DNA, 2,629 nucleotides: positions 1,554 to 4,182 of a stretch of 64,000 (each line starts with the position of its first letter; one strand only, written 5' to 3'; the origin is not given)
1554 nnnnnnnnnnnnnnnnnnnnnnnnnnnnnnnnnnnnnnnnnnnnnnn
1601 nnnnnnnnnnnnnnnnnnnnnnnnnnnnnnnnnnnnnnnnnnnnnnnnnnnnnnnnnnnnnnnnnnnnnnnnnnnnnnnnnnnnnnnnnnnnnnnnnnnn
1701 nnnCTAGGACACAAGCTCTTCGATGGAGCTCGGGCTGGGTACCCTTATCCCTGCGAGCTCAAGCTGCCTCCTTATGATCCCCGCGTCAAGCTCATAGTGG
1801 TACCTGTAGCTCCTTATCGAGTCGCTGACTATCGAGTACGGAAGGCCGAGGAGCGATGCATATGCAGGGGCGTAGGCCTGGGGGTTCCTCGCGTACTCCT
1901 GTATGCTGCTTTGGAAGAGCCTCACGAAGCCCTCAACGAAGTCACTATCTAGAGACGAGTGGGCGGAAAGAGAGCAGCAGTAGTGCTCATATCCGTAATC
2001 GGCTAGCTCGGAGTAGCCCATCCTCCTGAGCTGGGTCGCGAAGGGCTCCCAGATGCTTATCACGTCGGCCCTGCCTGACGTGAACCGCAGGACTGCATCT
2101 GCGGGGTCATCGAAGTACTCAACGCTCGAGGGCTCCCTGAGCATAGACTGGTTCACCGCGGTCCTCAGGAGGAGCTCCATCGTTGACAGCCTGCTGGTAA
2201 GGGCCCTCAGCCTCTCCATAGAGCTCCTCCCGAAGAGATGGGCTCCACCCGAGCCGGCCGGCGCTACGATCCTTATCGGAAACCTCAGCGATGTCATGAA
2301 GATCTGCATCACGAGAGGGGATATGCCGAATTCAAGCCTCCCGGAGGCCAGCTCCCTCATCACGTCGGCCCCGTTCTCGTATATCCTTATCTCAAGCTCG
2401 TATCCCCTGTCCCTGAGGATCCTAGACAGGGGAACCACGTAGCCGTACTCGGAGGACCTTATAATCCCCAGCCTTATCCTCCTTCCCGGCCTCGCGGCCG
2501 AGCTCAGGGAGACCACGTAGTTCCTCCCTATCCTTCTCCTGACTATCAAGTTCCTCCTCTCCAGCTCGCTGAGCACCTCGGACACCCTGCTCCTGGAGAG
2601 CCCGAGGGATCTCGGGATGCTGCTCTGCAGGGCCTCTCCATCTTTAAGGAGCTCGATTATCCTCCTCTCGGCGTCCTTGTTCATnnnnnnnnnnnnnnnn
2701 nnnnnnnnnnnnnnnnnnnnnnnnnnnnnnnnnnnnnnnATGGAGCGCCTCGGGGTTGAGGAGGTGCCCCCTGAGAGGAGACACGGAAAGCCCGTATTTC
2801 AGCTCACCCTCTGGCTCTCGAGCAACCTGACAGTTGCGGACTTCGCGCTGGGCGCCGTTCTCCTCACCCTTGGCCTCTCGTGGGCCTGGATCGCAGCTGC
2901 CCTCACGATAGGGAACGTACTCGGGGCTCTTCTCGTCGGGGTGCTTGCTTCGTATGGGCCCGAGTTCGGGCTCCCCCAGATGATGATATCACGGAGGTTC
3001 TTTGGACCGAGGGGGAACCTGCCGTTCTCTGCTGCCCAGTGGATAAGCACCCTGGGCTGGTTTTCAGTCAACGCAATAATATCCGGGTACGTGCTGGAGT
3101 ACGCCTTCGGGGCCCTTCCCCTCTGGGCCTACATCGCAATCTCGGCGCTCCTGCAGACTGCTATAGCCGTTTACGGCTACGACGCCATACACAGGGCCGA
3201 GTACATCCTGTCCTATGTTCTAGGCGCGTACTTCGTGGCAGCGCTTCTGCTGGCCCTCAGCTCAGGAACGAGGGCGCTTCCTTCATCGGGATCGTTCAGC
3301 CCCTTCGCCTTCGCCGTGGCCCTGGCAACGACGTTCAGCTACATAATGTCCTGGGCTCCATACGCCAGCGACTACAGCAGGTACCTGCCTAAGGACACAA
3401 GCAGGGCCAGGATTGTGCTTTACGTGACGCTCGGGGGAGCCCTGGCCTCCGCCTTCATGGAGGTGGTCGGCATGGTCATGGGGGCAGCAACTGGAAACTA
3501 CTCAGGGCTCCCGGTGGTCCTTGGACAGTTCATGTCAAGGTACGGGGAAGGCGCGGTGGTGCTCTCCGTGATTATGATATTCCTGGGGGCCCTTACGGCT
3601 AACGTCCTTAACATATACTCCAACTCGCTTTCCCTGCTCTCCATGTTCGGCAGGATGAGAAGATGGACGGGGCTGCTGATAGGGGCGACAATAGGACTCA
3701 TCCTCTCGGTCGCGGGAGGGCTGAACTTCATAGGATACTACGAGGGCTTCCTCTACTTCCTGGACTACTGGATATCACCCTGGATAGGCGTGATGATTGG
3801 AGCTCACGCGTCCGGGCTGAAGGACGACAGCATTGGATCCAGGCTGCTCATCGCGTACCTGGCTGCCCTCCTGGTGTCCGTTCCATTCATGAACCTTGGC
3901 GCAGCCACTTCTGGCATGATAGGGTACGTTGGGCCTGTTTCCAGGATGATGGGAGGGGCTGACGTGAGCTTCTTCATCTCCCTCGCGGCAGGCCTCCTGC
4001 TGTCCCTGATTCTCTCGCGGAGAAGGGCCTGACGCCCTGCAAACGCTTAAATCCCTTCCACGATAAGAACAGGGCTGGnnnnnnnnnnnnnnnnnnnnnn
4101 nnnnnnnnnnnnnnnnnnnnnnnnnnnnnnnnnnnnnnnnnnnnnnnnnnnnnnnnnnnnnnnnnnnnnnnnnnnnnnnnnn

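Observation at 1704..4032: wHTH-substrate-binding-fold sensor with twin operators gating one shared bidirectional TATA and an NCS1 permease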

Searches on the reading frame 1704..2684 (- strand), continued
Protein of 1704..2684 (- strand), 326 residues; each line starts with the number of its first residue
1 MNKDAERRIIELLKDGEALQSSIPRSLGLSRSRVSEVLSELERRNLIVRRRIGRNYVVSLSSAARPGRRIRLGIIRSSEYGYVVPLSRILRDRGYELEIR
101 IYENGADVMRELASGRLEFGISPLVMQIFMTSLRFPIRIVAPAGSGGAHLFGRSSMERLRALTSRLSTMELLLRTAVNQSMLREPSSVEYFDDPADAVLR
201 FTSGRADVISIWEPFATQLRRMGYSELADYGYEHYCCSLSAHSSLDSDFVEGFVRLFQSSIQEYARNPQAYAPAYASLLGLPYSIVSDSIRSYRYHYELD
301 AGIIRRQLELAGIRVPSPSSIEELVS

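Call 39: fold_search(model_id=the predicted structure, library=pdb)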
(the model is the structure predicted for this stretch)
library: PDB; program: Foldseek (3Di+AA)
matches with E <= 10: 1914; with E <= 0.001: 697
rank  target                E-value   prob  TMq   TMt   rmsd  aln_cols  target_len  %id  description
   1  3un6                  3.9e-16  1.00  0.66  0.73   4.4       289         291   18  2.0 Angstrom Crystal Structure of Ligand Binding Component of ABC-type Import System from Staphylococcus aureus with Zin (released 2011-12-07)
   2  6ssy_B                1.1e-15  1.00  0.61  0.66   4.8       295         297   19  Taurine ABC transporter substrate binding protein TauA from E. coli in complex with 2-Aminoethylphosphonic acid (released 2019-12-18)
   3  6ssy_A                2.9e-15  1.00  0.58  0.63   5.2       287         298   19  Taurine ABC transporter substrate binding protein TauA from E. coli in complex with 2-Aminoethylphosphonic acid (released 2019-12-18)
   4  2x26_A                3.1e-15  1.00  0.64  0.67   4.0       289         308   16  Crystal structure of the periplasmic aliphatic sulphonate binding protein SsuA from Escherichia coli (released 2010-04-14)
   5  2x26_B                9.3e-15  1.00  0.63  0.69   4.3       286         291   17  Crystal structure of the periplasmic aliphatic sulphonate binding protein SsuA from Escherichia coli (released 2010-04-14)
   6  3ksj                  1.2e-14  1.00  0.64  0.71   4.2       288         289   17  The alkanesulfonate-binding protein SsuA from Xabthomonas axonopodis pv. citri bound to MES (released 2010-10-13)
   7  3ksx                  1.6e-14  1.00  0.63  0.70   4.3       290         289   18  The alkanesulfonate-binding protein SsuA from Xanthomonas axonopodis pv. citri bound to MOPS (released 2010-10-13)
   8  3e4r                  3.8e-14  1.00  0.64  0.70   4.3       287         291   17  Crystal structure of the alkanesulfonate binding protein (SsuA) from the phytopathogenic bacteria Xanthomonas axonopodis (released 2008-09-23)
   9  3hn0_B                6.2e-13  1.00  0.57  0.65   5.1       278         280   13  CRYSTAL STRUCTURE OF AN ABC TRANSPORTER (BDI_1369) FROM PARABACTEROIDES DISTASONIS AT 1.75 A RESOLUTION (released 2009-07-07)
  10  9b1u                  8.0e-13  1.00  0.59  0.63   5.1       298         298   13  Crystal structure of PqqT with PQQ bound (released 2024-08-21)
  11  9ooz                  1.9e-12  1.00  0.61  0.66   4.6       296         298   15  Crystal structure of PqqT Y161W Variant with PQQ bound (released 2025-10-15)
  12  9b1v                  5.3e-12  1.00  0.61  0.66   4.7       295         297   12  Crystal structure of PqqT with PQQ and Gd3+ bound (released 2024-08-21)
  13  3hn0_A                8.6e-12  1.00  0.59  0.68   4.5       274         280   12  CRYSTAL STRUCTURE OF AN ABC TRANSPORTER (BDI_1369) FROM PARABACTEROIDES DISTASONIS AT 1.75 A RESOLUTION (released 2009-07-07)
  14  3ix1_A                2.6e-11  1.00  0.62  0.67   4.1       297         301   15  Periplasmic N-formyl-4-amino-5-aminomethyl-2-methylpyrimidine binding protein from Bacillus halodurans (released 2010-10-13)
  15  4esx_B                4.2e-11  1.00  0.57  0.60   5.4       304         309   11  Crystal structure of C. albicans Thi5 complexed with PLP (released 2012-09-19)
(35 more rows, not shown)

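Call 49: list_cluster_members(proteins=[P0044, P0047, P0001, P0007, P0053])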
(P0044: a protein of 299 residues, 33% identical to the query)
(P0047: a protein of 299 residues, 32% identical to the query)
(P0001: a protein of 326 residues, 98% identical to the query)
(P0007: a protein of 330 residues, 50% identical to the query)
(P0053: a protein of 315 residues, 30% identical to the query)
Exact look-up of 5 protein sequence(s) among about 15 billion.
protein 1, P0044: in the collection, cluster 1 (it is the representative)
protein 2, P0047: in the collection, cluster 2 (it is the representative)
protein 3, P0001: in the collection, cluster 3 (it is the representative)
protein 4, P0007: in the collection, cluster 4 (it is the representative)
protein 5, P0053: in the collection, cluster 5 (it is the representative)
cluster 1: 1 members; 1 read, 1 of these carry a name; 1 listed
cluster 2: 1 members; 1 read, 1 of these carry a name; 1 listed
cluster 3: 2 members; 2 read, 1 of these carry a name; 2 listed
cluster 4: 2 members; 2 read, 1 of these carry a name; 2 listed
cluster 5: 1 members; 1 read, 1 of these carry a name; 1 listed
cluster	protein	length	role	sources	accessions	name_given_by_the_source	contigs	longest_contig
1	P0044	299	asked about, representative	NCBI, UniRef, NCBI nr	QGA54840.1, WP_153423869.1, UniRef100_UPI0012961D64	MarR family transcriptional regulator [Sulfolobus sp. E5-1-F] | MarR family transcriptional regulator n=1 Tax=Saccharolobus sp. E5-1-F TaxID=2663019 ...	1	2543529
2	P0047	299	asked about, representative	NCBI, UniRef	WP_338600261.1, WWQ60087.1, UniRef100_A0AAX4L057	MarR family transcriptional regulator [Sulfolobus tengchongensis] | MarR family transcriptional regulator n=1 Tax=Sulfolobus tengchongensis TaxID=207809 ...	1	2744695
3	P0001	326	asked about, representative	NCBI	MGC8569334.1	MAG: DUF7343 domain-containing protein [Nitrososphaeria archaeon]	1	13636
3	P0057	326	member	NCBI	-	-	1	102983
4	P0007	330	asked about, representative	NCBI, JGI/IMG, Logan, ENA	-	-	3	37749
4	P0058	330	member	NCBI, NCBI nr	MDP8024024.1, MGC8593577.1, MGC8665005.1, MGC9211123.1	MAG: DUF7343 domain-containing protein [Nitrososphaeria archaeon] | helix-turn-helix domain-containing protein [Conexivisphaerales archaeon]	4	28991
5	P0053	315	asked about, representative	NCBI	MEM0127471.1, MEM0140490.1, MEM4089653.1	MAG: helix-turn-helix domain-containing protein [Thermoplasmatales archaeon]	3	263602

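Call 68: search_protein_representatives(alignment_id=A1)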
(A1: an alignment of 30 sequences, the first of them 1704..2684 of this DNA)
Query: 30 sequences, 334 profile positions. Proteins with E-value up to 0.001 (for the whole library): 3270; up to 1e-10: 244; up to 1e-30: 130. The best 150 are listed.
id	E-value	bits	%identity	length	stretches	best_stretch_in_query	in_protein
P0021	8.9e-129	445.5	-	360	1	1-331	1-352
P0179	1.4e-124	431.8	-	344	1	3-332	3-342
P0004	8.6e-124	429.1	-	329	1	2-331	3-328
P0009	3.9e-123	427.0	-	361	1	1-333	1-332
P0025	5.9e-123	426.4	-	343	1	1-333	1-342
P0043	6.2e-122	423.0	-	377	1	1-332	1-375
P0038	1.6e-120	418.4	-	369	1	1-330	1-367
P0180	1.9e-116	404.9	-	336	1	3-330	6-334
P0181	9.9e-107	373.0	-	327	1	3-326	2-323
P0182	5.3e-100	350.9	-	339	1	1-331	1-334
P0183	4.7e-90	318.2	-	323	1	2-323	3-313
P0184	9.6e-85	300.8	-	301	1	5-321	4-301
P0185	5.3e-81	288.5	-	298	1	4-312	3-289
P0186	2.2e-78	279.9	-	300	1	3-320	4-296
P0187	4.2e-78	278.9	-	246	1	92-330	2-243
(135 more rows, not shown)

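Call 69: search_protein_families(library=ncbifam, proteins=[L049:3357-4937:-, L041:4093-4767:+], max_evalue=0.00001)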
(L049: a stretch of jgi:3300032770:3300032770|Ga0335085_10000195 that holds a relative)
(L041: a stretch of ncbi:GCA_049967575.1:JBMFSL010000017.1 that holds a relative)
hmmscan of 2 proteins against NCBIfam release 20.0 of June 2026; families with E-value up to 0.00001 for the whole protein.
L049:3357-4937:- (526 aa): 0 families

L041:4093-4767:+ (224 aa): 0 families

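Call 76: search_protein_families(library=pfam, alignment_id=A1, max_evalue=0.01)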
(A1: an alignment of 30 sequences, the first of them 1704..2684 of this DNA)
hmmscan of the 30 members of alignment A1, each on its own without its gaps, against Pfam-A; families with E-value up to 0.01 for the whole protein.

A. member 1, window:1704-2684:- (326 aa): 7 families
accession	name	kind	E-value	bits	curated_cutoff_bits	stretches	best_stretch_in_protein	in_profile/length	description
PF24034.1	DUF7343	-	6.3e-13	48.8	27.6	1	6-60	5-61/62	Domain of unknown function (DUF7343)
PF01978.25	TrmB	-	6.1e-05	23.2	25.6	1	11-52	16-57/68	Sugar-specific transcriptional regulator TrmB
PF12802.13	MarR_2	-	0.00032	21.2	27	1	6-51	7-54/61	MarR family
PF13545.12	HTH_Crp_2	-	0.0008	19.8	27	1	26-52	31-59/70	Crp-like helix-turn-helix domain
PF03466.25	LysR_substrate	-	0.0017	18.2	28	1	65-122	3-61/209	LysR substrate binding domain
PF01047.28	MarR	-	0.0034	17.7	24.6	1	17-51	17-51/59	MarR family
PF01022.26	HTH_5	-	0.0057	16.9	22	0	7-47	5-45/47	Bacterial regulatory protein, arsR family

B. families by the number of members that match (of 30 scanned): 25 families
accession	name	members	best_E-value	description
PF24034.1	DUF7343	29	1e-13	Domain of unknown function (DUF7343)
PF01047.28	MarR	28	1.3e-09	MarR family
PF12802.13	MarR_2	28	3.2e-07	MarR family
PF01978.25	TrmB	24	6.7e-08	Sugar-specific transcriptional regulator TrmB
PF13379.11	NMT1_2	17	4.5e-10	NMT1-like family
PF01022.26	HTH_5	17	3.5e-05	Bacterial regulatory protein, arsR family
PF13412.12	HTH_24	15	6.5e-08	Winged helix-turn-helix DNA-binding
PF09339.16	HTH_IclR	13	3.6e-06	IclR helix-turn-helix domain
PF13545.12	HTH_Crp_2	9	9.7e-06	Crp-like helix-turn-helix domain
PF00392.27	GntR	4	0.00028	Bacterial regulatory proteins, gntR family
PF09084.16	NMT1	3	0.006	NMT1/THI5 like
PF25213.1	HVO_A0261_N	2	6.2e-05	HVO_A0261 N-terminal domain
PF12974.12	Phosphonate-bd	2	0.0016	ABC transporter, phosphonate, periplasmic substrate-binding protein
PF03466.25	LysR_substrate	2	0.0017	LysR substrate binding domain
PF13463.12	HTH_27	2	0.0021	Winged helix DNA-binding domain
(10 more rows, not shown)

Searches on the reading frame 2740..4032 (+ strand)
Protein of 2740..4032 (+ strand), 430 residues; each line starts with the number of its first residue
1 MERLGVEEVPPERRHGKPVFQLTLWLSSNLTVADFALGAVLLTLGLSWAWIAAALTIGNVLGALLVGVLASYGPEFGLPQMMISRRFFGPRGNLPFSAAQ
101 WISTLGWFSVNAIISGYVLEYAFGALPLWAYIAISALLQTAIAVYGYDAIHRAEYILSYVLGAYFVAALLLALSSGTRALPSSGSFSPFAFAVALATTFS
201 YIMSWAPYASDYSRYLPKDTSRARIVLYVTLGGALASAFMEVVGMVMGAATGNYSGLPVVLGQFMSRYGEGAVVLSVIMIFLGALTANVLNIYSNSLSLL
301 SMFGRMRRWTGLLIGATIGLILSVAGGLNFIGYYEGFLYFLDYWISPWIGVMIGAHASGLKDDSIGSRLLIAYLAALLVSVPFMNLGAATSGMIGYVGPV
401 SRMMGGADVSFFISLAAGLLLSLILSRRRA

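Call 3: search_protein_families(library=pfam, proteins=[window:2740-4032:+], max_evalue=0.01)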
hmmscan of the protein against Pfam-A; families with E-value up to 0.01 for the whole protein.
window:2740-4032:+ (430 aa): 1 family
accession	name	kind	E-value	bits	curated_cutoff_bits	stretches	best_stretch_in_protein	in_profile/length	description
PF02133.21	Transp_cyt_pur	-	2.6e-36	125.8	23.5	1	9-353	2-367/440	Permease for cytosine/purines, uracil, thiamine, allantoin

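Call 4: search_protein_families(library=ncbifam, proteins=[window:2740-4032:+], max_evalue=0.01)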
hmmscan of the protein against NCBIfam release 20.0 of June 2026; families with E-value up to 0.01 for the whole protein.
window:2740-4032:+ (430 aa): 5 families
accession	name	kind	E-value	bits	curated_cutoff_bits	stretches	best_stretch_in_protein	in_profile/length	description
TIGR00800.1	ncs1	subfamily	9.6e-31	106.9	353.1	1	7-353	5-382/447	NCS1 family nucleobase:cation symporter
TIGR02358.1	thia_cytX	hypoth_equivalog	1.9e-21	76.7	309.85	1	22-358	4-328/386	putative hydroxymethylpyrimidine transporter CytX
NF008241.0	PRK11017.1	equivalog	6.9e-14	51.4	326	1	7-406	10-392/416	cytosine permease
NF008476.1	PRK11375.1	equivalog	3.3e-05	22.8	620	1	17-119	23-126/467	allantoin permease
NF047713.1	AllantTportGProt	equivalog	0.00074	18.4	800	1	18-115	29-127/471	allantoin transporter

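Call 53: search_solved_structures(query=window:2740-4032:+, max_evalue=1, show_alignments=1)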
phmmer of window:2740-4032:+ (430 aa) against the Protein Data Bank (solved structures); distinct sequences matched with E-value up to 1: 0.

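Call 54: find_homologous_proteins(query=window:2740-4032:+)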
Query window:2740-4032:+ (430 aa): 323 proteins with E <= 0.001 among 8000 candidates; the best 120 are listed.
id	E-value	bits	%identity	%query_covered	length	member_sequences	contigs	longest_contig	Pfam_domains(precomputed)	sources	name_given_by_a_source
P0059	9.1e-268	906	100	100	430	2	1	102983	PF02133.22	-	-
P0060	1.1e-172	593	65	100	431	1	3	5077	PF02133.22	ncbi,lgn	-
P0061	2.0e-167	576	64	100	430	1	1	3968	PF02133.22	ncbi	-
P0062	8.2e-167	574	64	99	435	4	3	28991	PF02133.22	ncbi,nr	ncbi:MAG: purine-cytosine permease family protein [Nitrososphaeria archaeon]|nr:cytosine permease [C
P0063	4.8e-164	565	63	96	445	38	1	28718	PF02133.22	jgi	-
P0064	1.2e-158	547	61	99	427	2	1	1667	PF02133.22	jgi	-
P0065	8.9e-156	537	61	99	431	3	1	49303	PF02133.22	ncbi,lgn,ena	-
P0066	1.1e-146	508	57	99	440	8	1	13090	PF02133.22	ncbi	-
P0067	1.9e-145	504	56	96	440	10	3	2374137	PF02133.22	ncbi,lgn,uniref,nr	ncbi:purine-cytosine permease family protein [Vulcanisaeta distributa]|uniref:Permease for cytosine/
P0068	2.4e-145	503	56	96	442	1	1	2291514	PF02133.22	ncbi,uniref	ncbi:cytosine permease [Vulcanisaeta sp. JCM 16161]|uniref:purine-cytosine permease family protein n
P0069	2.5e-145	503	56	100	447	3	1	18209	PF02133.22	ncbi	ncbi:MAG: purine-cytosine permease family protein [Vulcanisaeta sp.]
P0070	1.4e-144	501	57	99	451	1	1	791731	PF02133.22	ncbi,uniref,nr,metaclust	ncbi:purine-cytosine permease family protein [Vulcanisaeta thermophila]|uniref:purine-cytosine perme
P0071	2.8e-136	473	56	99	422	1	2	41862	PF02133.22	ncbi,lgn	-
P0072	1.8e-133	464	54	99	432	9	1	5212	PF02133.22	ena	-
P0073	4.1e-133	463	54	99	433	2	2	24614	PF02133.22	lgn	-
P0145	1.6e-94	336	42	98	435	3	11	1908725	PF02133.22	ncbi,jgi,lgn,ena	jgi:NCS1 family nucleobase:cation symporter-1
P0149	5.7e-93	331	45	99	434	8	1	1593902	PF02133.22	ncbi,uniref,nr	ncbi:purine-cytosine permease family protein [Conexivisphaera calida]|uniref:Cytosine/purine/uracil/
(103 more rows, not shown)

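Call 55: find_encoding_contigs(protein=P0067, flank=5000, max_places=1)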
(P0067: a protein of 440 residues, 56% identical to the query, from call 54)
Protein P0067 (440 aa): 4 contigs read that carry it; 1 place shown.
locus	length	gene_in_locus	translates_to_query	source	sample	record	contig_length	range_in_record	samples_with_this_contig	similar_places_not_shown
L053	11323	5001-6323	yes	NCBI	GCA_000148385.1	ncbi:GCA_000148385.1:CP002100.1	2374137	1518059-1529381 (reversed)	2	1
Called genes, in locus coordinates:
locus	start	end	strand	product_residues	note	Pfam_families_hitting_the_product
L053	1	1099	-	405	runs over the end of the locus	PF00155:Aminotran_1_2, PF01041:DegT_DnrJ_EryC1, PF00266:Aminotran_5, PF01053:Cys_Met_Meta_PP (weak)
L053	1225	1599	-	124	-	PF01050:MannoseP_isomer (weak), PF00190:Cupin_1 (weak), PF02311:AraC_binding, PF07883:Cupin_2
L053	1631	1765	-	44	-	-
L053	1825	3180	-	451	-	PF00144:Beta-lactamase, PF13969:Pab87_oct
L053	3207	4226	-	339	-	PF00753:Lactamase_B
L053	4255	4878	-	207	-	PF05050:Methyltransf_21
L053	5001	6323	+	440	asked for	PF02133:Transp_cyt_pur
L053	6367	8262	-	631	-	PF00496:SBP_bac_5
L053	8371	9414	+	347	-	PF00528:BPD_transp_1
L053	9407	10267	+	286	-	PF00528:BPD_transp_1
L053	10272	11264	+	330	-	PF00005:ABC_tran, PF08352:oligo_HPY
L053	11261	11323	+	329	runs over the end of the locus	PF00005:ABC_tran, PF13401:AAA_22 (weak), PF08352:oligo_HPY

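Call 56: find_encoding_contigs(protein=P0149, flank=5000, max_places=1)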
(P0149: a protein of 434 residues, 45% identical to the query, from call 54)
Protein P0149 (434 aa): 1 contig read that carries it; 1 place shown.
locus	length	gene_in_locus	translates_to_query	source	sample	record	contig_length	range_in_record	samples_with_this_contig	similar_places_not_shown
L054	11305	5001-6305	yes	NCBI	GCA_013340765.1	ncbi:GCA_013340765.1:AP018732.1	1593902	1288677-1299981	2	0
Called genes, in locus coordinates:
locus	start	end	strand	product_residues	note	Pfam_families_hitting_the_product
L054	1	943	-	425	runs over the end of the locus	PF00999:Na_H_Exchanger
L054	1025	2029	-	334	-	PF00296:Bac_luciferase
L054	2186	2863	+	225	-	PF02732:ERCC4, PF14520:HHH_5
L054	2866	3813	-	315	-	PF00106:adh_short, PF08659:KR, PF13561:adh_short_C2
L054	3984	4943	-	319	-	PF01978:TrmB (weak), PF12802:MarR_2 (faint), PF12840:HTH_20 (weak), PF13412:HTH_24 (weak)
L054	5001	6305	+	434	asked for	PF02133:Transp_cyt_pur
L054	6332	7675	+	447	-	PF01979:Amidohydro_1, PF12890:DHOase (weak), PF07969:Amidohydro_3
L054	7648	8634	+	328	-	PF04909:Amidohydro_2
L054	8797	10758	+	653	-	PF16177:ACAS_N, PF00501:AMP-binding, PF13193:AMP-binding_C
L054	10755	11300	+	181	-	PF01184:Gpr1_Fun34_YaaH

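Call 59: search_protein_families(library=ncbifam, proteins=[L054:6332-7675:+, L054:7648-8634:+, L054:3984-4943:-, L054:5001-6305:+], max_evalue=0.00001)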
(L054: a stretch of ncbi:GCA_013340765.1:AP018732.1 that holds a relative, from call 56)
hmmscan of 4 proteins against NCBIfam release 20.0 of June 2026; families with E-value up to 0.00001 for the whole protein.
L054:6332-7675:+ (447 aa): 47 families (the best 25 are shown)
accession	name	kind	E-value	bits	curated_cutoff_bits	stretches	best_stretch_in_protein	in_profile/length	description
TIGR00857.1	pyrC_multi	subfamily_domain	1.2e-102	344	279.05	1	17-430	3-412/412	dihydroorotase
TIGR03178.1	allantoinase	equivalog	3.9e-100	335.7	357.85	1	3-442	1-440/441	allantoinase AllB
NF006559.0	PRK09060.1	equivalog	6.7e-100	334.5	482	1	3-441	6-436/444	dihydroorotase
NF004839.0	PRK06189.1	equivalog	8.3e-98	327.9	631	1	3-442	4-446/451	allantoinase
NF005751.0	PRK07575.1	equivalog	9.6e-91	304.4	529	1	2-434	3-427/440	dihydroorotase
NF002668.0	PRK02382.1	equivalog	1.5e-90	304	452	1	3-436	5-420/436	dihydroorotase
TIGR02033.1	D-hydantoinase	equivalog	4.8e-82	276.3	393.25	1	4-443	1-454/454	dihydropyrimidinase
NF006688.0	PRK09236.1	equivalog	4.8e-81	272.8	535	1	2-435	2-434/444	dihydroorotase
NF003271.0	PRK04250.1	equivalog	1.5e-80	270.8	405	1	5-441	5-402/407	dihydroorotase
NF058539.1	ergo_uti2_ErtD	equivalog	1.1e-78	265.2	650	1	8-437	7-440/449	hydantoin-5-propionate amidohydrolase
NF058538.1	ergo_util_ErtD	equivalog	1.3e-76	258.3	600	1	6-441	4-444/446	hydantoin-5-propionate amidohydrolase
NF009941.0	PRK13404.1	subfamily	2.2e-72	244.3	647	1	4-443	6-461/478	dihydropyrimidinase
NF005960.0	PRK08044.1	equivalog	3.8e-72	243.4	688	1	3-429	4-435/453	allantoinase AllB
NF006836.0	PRK09357.1-1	equivalog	5.2e-72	242.9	538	1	3-432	3-429/432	dihydroorotase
NF006844.0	PRK09357.2-5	equivalog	3e-71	240.6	701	1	1-429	1-422/422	dihydroorotase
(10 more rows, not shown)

L054:7648-8634:+ (328 aa): 0 families

L054:3984-4943:- (319 aa): 0 families

L054:5001-6305:+ (434 aa): 3 families
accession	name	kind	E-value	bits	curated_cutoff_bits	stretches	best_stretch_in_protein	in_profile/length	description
TIGR00800.1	ncs1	subfamily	5.9e-28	97.8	353.1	1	8-364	2-391/447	NCS1 family nucleobase:cation symporter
TIGR02358.1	thia_cytX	hypoth_equivalog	2.5e-19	69.7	309.85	1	24-380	2-353/386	putative hydroxymethylpyrimidine transporter CytX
NF008241.0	PRK11017.1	equivalog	1.2e-06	27.6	326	1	13-409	12-397/416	cytosine permease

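Call 71: find_encoding_contigs(protein=P0145, flank=5000, max_places=3)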
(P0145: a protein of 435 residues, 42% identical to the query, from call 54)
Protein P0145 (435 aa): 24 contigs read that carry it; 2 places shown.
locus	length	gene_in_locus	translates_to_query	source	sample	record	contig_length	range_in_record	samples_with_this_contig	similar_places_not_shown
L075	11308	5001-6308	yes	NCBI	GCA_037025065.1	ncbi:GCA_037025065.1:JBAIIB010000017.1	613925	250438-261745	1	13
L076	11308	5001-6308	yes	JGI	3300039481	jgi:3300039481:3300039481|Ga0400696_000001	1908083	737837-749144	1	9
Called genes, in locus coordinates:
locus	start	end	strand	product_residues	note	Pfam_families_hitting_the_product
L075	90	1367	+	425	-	PF20254:DMFA2_C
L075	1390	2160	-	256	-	PF01887:SAM_HAT_N, PF20257:SAM_HAT_C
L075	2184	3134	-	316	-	-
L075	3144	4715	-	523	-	PF13520:AA_permease_2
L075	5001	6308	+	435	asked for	PF02133:Transp_cyt_pur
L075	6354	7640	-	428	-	PF00464:SHMT, PF00155:Aminotran_1_2 (faint), PF03841:SelA (weak)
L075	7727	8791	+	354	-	-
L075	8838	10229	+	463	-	PF01979:Amidohydro_1, PF12890:DHOase, PF07969:Amidohydro_3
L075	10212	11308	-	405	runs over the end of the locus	PF01979:Amidohydro_1, PF07969:Amidohydro_3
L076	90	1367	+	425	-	PF20254:DMFA2_C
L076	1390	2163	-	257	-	PF01887:SAM_HAT_N, PF20257:SAM_HAT_C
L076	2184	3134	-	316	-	-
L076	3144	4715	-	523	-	PF13520:AA_permease_2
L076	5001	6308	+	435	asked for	PF02133:Transp_cyt_pur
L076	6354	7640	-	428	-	PF00464:SHMT, PF00155:Aminotran_1_2 (faint), PF03841:SelA (weak)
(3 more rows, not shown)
